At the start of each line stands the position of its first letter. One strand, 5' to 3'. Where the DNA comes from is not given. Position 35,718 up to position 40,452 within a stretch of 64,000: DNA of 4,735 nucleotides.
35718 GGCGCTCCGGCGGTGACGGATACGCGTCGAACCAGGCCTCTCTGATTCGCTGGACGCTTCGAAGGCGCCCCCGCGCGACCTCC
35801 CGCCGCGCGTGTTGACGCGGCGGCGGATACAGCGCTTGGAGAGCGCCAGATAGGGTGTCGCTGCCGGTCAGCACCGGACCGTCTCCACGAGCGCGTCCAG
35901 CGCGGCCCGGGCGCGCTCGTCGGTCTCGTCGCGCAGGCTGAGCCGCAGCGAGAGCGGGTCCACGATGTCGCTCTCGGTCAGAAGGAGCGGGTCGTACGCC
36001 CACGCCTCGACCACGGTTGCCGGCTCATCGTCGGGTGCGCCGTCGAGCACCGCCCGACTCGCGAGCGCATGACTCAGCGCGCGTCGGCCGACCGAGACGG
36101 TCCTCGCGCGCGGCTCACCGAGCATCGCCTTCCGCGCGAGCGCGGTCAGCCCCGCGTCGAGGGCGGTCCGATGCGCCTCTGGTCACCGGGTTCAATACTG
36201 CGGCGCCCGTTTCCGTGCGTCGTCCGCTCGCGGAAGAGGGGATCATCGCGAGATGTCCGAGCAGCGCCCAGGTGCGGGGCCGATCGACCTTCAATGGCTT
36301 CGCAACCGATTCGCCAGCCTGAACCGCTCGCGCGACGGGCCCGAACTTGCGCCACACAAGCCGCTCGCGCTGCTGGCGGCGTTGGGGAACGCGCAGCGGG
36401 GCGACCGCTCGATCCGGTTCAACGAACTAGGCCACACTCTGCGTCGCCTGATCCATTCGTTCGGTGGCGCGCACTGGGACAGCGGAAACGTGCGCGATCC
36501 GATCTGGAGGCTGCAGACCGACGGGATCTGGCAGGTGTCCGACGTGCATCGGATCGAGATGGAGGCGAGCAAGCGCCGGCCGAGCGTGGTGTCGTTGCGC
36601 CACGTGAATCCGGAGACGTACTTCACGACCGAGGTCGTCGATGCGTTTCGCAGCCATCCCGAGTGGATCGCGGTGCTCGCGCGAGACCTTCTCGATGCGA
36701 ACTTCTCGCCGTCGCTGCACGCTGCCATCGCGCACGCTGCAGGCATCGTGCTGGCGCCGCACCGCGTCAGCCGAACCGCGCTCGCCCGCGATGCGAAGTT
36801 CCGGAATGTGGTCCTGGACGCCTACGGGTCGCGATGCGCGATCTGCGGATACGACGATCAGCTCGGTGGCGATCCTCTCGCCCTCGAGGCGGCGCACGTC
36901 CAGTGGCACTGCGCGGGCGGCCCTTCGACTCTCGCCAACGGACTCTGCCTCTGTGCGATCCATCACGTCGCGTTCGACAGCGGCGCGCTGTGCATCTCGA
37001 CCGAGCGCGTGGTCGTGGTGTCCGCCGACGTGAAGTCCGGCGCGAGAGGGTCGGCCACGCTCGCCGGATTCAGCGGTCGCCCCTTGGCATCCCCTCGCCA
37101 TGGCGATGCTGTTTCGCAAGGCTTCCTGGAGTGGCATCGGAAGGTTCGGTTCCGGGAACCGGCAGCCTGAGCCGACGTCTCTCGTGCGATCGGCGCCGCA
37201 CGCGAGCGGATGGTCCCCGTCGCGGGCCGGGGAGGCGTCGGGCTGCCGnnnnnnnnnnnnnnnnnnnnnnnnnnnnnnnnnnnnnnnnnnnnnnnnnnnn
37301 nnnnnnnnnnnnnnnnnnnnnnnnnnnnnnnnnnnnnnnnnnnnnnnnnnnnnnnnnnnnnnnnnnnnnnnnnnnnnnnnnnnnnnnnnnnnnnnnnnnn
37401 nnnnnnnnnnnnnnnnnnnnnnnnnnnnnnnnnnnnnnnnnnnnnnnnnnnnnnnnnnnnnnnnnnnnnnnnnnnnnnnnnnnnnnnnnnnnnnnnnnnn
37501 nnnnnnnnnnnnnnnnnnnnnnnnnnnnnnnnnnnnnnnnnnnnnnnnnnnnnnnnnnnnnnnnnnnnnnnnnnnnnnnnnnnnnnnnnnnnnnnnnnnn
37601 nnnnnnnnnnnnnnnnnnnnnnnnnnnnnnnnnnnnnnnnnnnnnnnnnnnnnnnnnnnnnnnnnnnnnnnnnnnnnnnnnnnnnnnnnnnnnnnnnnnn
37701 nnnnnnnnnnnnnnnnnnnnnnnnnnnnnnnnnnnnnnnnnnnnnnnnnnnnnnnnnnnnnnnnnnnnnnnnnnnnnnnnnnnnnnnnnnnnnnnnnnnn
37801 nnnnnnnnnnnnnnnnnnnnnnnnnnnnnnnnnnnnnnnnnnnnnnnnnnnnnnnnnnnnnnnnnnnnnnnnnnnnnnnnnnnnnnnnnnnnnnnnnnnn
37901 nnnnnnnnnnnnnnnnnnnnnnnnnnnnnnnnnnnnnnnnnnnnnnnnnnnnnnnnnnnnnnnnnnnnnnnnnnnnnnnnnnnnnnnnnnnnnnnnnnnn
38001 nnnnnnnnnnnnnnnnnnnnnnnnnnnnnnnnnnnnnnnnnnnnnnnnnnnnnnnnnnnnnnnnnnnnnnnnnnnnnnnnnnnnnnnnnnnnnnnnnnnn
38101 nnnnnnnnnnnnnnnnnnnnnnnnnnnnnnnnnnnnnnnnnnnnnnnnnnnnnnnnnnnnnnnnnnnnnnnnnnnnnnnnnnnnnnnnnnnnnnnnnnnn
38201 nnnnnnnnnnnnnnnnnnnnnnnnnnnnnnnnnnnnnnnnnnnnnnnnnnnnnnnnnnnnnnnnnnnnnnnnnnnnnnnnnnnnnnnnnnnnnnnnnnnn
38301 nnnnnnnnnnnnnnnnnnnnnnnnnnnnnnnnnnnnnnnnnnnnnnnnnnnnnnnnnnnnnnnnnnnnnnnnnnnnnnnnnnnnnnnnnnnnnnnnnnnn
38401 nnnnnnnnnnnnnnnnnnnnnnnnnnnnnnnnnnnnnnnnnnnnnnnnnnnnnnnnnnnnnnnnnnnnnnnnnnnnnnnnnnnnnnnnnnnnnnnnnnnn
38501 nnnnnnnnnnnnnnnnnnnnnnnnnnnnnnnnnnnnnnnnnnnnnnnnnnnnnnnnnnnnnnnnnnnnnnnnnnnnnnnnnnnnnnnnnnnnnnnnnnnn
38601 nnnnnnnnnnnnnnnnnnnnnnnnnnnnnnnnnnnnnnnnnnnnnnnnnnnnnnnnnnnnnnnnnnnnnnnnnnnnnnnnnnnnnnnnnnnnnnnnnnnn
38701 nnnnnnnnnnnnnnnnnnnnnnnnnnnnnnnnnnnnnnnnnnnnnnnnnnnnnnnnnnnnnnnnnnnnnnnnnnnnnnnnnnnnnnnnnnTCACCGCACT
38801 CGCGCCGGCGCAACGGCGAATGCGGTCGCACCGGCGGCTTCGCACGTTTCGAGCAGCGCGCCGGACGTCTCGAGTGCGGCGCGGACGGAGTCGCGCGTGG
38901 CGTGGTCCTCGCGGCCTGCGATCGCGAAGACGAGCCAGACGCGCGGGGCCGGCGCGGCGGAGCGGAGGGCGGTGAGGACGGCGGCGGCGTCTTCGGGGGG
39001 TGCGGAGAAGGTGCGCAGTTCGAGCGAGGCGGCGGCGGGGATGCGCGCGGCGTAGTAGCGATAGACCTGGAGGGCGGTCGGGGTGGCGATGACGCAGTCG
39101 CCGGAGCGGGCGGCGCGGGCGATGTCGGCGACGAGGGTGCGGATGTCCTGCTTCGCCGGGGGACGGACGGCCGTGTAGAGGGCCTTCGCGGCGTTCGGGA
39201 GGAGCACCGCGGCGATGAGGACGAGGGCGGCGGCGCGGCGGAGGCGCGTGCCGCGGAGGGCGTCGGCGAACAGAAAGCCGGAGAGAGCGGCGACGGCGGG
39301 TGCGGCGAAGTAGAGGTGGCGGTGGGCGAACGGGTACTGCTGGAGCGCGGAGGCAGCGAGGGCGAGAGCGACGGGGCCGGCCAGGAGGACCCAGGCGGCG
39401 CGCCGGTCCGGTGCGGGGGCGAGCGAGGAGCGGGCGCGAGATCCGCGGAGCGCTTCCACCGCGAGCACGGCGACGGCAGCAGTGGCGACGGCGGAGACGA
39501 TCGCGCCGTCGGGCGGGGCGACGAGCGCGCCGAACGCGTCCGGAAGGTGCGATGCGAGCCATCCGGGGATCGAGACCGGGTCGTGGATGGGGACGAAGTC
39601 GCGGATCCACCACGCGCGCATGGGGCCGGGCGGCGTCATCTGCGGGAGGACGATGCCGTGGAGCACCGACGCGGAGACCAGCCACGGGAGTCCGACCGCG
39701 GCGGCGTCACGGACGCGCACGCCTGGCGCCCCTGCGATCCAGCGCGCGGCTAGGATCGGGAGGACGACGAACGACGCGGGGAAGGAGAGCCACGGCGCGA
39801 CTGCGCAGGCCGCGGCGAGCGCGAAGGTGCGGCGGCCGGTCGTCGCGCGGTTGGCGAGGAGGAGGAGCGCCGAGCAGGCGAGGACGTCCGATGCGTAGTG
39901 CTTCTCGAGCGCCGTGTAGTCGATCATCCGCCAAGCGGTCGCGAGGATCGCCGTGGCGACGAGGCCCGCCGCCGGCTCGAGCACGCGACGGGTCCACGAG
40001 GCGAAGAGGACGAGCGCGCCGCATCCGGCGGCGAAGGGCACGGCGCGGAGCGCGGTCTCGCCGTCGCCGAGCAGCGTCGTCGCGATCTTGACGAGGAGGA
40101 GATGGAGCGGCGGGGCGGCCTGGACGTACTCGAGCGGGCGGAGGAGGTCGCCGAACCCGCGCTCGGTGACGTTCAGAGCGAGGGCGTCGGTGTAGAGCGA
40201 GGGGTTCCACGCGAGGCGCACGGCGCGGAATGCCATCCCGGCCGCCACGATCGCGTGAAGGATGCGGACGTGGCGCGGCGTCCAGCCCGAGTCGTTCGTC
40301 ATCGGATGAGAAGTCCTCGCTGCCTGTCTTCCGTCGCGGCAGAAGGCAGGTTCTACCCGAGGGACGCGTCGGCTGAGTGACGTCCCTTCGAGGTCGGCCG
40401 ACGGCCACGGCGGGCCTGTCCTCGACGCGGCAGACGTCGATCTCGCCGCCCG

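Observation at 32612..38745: tRNA-Arg(CCT)-adjacent accessory stretch enriched in toxin-antitoxin and restriction functions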

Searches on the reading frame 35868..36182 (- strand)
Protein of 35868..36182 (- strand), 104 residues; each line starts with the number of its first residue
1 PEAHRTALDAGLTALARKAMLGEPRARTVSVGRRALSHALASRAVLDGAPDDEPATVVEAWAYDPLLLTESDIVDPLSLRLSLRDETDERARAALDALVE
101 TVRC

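Call 12: search_protein_families(library=pfam, proteins=[window:35868-36182:-], max_evalue=0.01)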
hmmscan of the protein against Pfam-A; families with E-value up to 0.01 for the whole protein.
window:35868-36182:- (104 aa): 0 families

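Call 13: search_protein_families(library=padloc, proteins=[window:35868-36182:-], max_evalue=0.01)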
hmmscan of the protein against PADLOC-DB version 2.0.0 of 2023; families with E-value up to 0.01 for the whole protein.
window:35868-36182:- (104 aa): 0 families

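Call 48: search_protein_families(library=ncbifam, proteins=[window:35868-36182:-], max_evalue=0.01)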
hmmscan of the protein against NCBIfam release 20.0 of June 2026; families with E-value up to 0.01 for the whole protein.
window:35868-36182:- (104 aa): 0 families

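Call 49: search_dna_similar(query=window:35868-36182:-, collection=plasmids, mode=protein, max_evalue=0.01, max_rows=15)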
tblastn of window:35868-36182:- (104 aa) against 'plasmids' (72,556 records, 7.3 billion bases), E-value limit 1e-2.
Records with a match: 24; places in all: 24; records where one place covers at least 80% of the query: 24.
Best place of each record, by identity: <60% 24.
By first word of the organism name: Pseudomonas 9; Novosphingobium 3; Methylocella 2; Shinella 2; Croceicoccus 2; Sphingobium 2; Acetoanaerobium 1; Mesorhizobium 1; Yoonia 1; Azospirillum 1.
By predicted mobility (MOB-suite, as given by PLSDB): non-mobilizable 12; conjugative 11; mobilizable 1.
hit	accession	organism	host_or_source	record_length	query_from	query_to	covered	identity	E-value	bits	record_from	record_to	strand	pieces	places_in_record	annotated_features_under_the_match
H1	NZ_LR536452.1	Methylocella tundrae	-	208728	10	102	89%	41.9%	1e-9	60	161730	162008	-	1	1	helix-turn-helix domain-containing protein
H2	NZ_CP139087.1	Methylocella tundrae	Single cell,tundra wetland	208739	10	102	89%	41.9%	1e-9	60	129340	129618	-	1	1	helix-turn-helix domain-containing protein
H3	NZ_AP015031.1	Pseudomonas putida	-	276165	10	102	89%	40.9%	2e-4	46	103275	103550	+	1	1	hypothetical protein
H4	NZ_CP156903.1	Pseudomonas kurunegalensis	Homo sapiens,stool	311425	10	102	89%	40.9%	2e-4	46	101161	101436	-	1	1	hypothetical protein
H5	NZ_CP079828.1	Pseudomonas sp. HD6515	sewage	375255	10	102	89%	40.9%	2e-4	46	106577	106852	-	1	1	hypothetical protein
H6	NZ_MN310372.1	Pseudomonas putida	-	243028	10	102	89%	40.9%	1e-3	43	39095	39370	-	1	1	hypothetical protein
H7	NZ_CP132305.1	Shinella sumterensis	Homo sapiens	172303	2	104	99%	36.5%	1e-7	55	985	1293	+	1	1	hypothetical protein (x2)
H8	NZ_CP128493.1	Novosphingobium resinovorum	pure cell culture,soil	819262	7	100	90%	39.4%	6e-8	56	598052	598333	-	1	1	hypothetical protein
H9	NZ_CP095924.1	Pseudomonas aeruginosa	water sink surface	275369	10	103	90%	39.4%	2e-3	43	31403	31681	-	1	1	hypothetical protein (x2)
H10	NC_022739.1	Pseudomonas sp. VLB120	-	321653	10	102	89%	38.7%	5e-3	42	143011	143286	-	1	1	hypothetical protein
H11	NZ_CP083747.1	Pseudomonas sp. p1(2021b)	biogas slurry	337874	10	102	89%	38.7%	5e-3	42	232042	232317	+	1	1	hypothetical protein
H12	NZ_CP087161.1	Pseudomonas sp. CIP-10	-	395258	10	102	89%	38.7%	5e-3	42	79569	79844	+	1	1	hypothetical protein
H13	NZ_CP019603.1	Croceicoccus marinus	-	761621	7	100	90%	38.3%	8e-8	55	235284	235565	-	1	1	hypothetical protein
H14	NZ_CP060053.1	Croceicoccus marinus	prokaryote,marine sediment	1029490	7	100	90%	38.3%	8e-8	55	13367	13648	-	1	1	none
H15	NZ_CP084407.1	Sphingobium sp. CFD-2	cell culture,soil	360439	7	100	90%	38.3%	1e-7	55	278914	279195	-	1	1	hypothetical protein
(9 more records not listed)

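Call 50: get_annotated_region(hit=H1, flank=3000)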
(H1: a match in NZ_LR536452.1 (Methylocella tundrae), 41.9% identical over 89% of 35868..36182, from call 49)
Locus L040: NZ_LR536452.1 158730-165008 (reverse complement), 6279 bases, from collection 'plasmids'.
description: Methylocella tundrae isolate MTUNDRAET4 annotated genome plasmid 3
organism: Methylocella tundrae (NCBI taxid 227605)
taxonomy: Bacteria; Pseudomonadota; Alphaproteobacteria; Hyphomicrobiales; Beijerinckiaceae; Methylocella; Methylocella tundrae
host: -; source: -; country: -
typing (MOB-suite, as given by PLSDB): non-mobilizable
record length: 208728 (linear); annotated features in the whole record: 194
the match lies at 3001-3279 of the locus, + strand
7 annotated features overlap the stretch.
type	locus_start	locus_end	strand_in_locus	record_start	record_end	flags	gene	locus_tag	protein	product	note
CDS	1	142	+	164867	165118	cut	-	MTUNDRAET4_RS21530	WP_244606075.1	hypothetical protein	-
CDS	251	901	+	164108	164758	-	-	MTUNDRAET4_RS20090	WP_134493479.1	peroxiredoxin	GO:0098869 - cellular oxidant detoxification [Evidence IEA]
CDS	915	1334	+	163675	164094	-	-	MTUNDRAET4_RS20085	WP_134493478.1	DUF2202 domain-containing protein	-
CDS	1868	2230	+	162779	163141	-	-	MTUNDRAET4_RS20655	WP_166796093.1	hypothetical protein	-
CDS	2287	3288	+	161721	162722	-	-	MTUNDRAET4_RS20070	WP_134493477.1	helix-turn-helix domain-containing protein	-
CDS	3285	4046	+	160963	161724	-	-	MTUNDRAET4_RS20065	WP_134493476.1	hypothetical protein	-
CDS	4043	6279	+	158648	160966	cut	-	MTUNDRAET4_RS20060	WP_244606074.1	hypothetical protein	-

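Call 51: get_annotated_region(hit=H8, flank=3000)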
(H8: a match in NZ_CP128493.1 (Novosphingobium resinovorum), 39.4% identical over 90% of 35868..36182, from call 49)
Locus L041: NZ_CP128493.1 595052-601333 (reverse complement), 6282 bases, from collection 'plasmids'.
description: Novosphingobium resinovorum strain HR1a plasmid pHR1a, complete sequence
organism: Novosphingobium resinovorum (NCBI taxid 158500)
taxonomy: Bacteria; Pseudomonadota; Alphaproteobacteria; Sphingomonadales; Sphingomonadaceae; Novosphingobium; Novosphingobium resinovorum
host: -; source: pure cell culture,soil; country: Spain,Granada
typing (MOB-suite, as given by PLSDB): conjugative; relaxase MOBF; mating-pair formation MPF_F
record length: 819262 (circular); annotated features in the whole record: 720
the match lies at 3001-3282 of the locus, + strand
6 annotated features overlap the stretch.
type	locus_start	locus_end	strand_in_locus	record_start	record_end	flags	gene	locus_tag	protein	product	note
CDS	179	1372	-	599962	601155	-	-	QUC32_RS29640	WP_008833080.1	IS91 family transposase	-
CDS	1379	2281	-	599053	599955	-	-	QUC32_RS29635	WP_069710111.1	tyrosine-type recombinase/integrase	GO:0015074 - DNA integration [Evidence IEA]; GO:0006310 - DNA recombination [Evidence IEA]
CDS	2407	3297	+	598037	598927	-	-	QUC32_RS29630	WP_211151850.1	hypothetical protein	-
CDS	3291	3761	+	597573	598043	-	-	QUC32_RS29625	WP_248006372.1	hypothetical protein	-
CDS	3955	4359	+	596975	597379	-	-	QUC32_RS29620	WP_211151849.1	hypothetical protein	-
CDS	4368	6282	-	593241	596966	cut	-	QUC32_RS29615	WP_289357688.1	conjugal transfer protein TraG N-terminal domain-containing protein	-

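Call 60: search_protein_families(library=phrogs, proteins=[window:35868-36182:-], max_evalue=0.01)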
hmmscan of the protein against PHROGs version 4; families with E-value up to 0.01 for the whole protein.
window:35868-36182:- (104 aa): 1 family
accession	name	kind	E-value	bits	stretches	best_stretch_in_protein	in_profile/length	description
phrog_5391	-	unknown function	0.0087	16.9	0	39-60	15-35/47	-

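Call 69: search_protein_families(library=pfam, proteins=[L040:2287-3288:+, L040:3285-4046:+], max_evalue=0.001)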
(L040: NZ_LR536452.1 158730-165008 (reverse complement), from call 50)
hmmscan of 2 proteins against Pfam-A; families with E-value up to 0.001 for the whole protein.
L040:2287-3288:+ (333 aa): 1 family
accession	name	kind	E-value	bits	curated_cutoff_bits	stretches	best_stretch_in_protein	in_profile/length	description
PF12802.13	MarR_2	-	3.4e-06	27.6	27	1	139-191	2-52/61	MarR family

L040:3285-4046:+ (253 aa): 0 families

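Call 111: search_protein_families(library=padloc, proteins=[L040:2287-3288:+, L040:3285-4046:+, L041:2407-3297:+, L041:3291-3761:+], max_evalue=0.001)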
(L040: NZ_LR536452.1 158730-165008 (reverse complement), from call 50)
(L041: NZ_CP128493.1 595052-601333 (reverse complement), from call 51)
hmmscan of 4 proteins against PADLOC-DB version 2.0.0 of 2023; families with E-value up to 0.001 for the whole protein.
L040:2287-3288:+ (333 aa): 0 families

L040:3285-4046:+ (253 aa): 0 families

L041:2407-3297:+ (296 aa): 0 families

L041:3291-3761:+ (156 aa): 0 families

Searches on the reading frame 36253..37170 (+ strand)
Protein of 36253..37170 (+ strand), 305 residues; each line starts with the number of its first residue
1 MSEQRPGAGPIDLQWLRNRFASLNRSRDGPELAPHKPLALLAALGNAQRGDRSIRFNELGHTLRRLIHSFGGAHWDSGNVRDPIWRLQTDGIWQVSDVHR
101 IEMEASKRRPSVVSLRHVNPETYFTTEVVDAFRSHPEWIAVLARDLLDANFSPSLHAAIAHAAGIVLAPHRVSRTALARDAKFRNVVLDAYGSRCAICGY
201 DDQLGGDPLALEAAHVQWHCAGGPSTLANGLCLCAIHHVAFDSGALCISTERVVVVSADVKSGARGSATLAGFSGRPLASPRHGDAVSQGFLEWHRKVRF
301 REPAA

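Call 12: search_protein_families(library=pfam, proteins=[window:36253-37170:+], max_evalue=0.01)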
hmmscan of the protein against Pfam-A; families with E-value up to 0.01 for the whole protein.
window:36253-37170:+ (305 aa): 1 family
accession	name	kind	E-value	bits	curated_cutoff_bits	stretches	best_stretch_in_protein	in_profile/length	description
PF13391.12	HNH_2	-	5.3e-09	36.3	21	1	195-248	1-65/66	HNH endonuclease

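Call 13: search_protein_families(library=padloc, proteins=[window:36253-37170:+], max_evalue=0.01)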
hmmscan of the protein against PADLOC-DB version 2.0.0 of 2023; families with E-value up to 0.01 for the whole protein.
window:36253-37170:+ (305 aa): 3 families
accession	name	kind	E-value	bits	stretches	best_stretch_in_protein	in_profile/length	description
PDLC04132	HNH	-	1.6e-14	51.7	1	180-301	154-273/286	-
PDLC03662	mREase_IV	-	3.2e-10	37.1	1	29-192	110-277/560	Type IV methyl-directed restriction enzyme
PDLC03546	HNH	-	4.6e-09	33.7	1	179-301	158-278/282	Type II restriction enzyme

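Call 47: search_solved_structures(query=window:36253-37170:+, max_evalue=1, show_alignments=2)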
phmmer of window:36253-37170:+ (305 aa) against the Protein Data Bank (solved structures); distinct sequences matched with E-value up to 1: 4.
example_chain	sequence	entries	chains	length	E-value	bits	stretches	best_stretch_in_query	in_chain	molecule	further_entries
5zmm_A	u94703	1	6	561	9.2e-11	44.9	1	27-193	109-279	Uncharacterized protein McrA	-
5zmo_A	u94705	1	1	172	4.4e-09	39.4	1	27-151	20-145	Uncharacterized protein McrA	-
5zmn_A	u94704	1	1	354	6.7e-09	38.8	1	27-193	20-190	Uncharacterized protein McrA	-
6ghs_A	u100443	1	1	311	1.6e-07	34.3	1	153-255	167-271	TagI restriction endonuclease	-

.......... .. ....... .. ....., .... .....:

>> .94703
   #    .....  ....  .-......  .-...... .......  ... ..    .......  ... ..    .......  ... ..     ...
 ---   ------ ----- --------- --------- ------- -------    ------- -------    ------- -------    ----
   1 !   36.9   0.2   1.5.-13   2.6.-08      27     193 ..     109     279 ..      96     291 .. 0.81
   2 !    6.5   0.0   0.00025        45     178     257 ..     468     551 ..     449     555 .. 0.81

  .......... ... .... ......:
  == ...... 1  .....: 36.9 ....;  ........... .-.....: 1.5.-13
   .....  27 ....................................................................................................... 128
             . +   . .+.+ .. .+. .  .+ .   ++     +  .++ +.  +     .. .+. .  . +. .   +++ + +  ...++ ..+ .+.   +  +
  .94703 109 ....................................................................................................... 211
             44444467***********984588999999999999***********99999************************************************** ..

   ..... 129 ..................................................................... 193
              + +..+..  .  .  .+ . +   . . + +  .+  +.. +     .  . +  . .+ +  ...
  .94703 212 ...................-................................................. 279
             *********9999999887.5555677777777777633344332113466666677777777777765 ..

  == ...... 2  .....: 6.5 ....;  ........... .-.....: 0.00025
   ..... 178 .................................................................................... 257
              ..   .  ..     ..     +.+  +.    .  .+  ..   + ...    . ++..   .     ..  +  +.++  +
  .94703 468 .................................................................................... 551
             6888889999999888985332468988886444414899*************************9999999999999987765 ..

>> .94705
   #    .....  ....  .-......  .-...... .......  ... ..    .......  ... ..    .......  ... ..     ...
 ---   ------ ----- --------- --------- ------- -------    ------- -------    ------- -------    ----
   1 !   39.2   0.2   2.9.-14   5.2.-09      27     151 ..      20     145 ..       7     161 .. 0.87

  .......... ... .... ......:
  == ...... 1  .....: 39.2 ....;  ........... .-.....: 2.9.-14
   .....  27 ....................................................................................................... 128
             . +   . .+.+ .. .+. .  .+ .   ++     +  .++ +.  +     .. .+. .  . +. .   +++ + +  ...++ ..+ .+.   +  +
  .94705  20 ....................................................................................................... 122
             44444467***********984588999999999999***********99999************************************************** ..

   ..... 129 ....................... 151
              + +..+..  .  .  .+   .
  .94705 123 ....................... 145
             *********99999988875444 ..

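Call 48: search_protein_families(library=ncbifam, proteins=[window:36253-37170:+], max_evalue=0.01)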
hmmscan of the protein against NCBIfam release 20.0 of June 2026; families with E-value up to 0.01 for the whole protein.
window:36253-37170:+ (305 aa): 1 family
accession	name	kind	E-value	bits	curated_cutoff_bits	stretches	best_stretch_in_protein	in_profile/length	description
NF045808.1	PT-DNA_restrict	exception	1.1e-74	251.1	180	1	16-301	3-284/284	phosphorothioated DNA-binding restriction endonuclease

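Call 60: search_protein_families(library=phrogs, proteins=[window:36253-37170:+], max_evalue=0.01)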
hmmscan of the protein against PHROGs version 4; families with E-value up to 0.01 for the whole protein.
window:36253-37170:+ (305 aa): 9 families
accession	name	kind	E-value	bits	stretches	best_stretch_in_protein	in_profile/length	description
phrog_15103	-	unknown function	9.5e-12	45.9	1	168-253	179-266/280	-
phrog_31713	-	unknown function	4.2e-06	27.1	1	180-256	196-265/292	-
phrog_20585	-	unknown function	4.8e-06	26.7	1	178-255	217-292/337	-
phrog_14240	-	unknown function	0.00049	20.4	1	179-259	195-277/315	-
phrog_8048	-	DNA, RNA and nucleotide metabolism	0.00091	19.5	1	156-240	140-224/273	HNH endonuclease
phrog_23050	-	unknown function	0.0015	18.8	1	180-253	276-343/383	-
phrog_333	-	DNA, RNA and nucleotide metabolism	0.0016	19.6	1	174-239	14-76/138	HNH endonuclease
phrog_32453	-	DNA, RNA and nucleotide metabolism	0.0056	17.8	0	177-239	57-112/175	HNH endonuclease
phrog_22514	-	DNA, RNA and nucleotide metabolism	0.0084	17.2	0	164-239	41-106/187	HNH endonuclease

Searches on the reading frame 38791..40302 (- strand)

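Call 12: search_protein_families(library=pfam, proteins=[window:38791-40302:-], max_evalue=0.01)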
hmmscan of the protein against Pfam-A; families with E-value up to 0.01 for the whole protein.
window:38791-40302:- (503 aa): 1 family
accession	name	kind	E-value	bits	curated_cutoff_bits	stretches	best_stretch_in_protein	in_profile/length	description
PF13231.12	PMT_2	-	0.00021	22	26.1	1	64-209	3-146/160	Dolichyl-phosphate-mannose-protein mannosyltransferase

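Call 13: search_protein_families(library=padloc, proteins=[window:38791-40302:-], max_evalue=0.01)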
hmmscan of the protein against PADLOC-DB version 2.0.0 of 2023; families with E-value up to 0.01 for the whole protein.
window:38791-40302:- (503 aa): 0 families

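Call 48: search_protein_families(library=ncbifam, proteins=[window:38791-40302:-], max_evalue=0.01)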
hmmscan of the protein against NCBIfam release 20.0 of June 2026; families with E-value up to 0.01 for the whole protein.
window:38791-40302:- (503 aa): 0 families
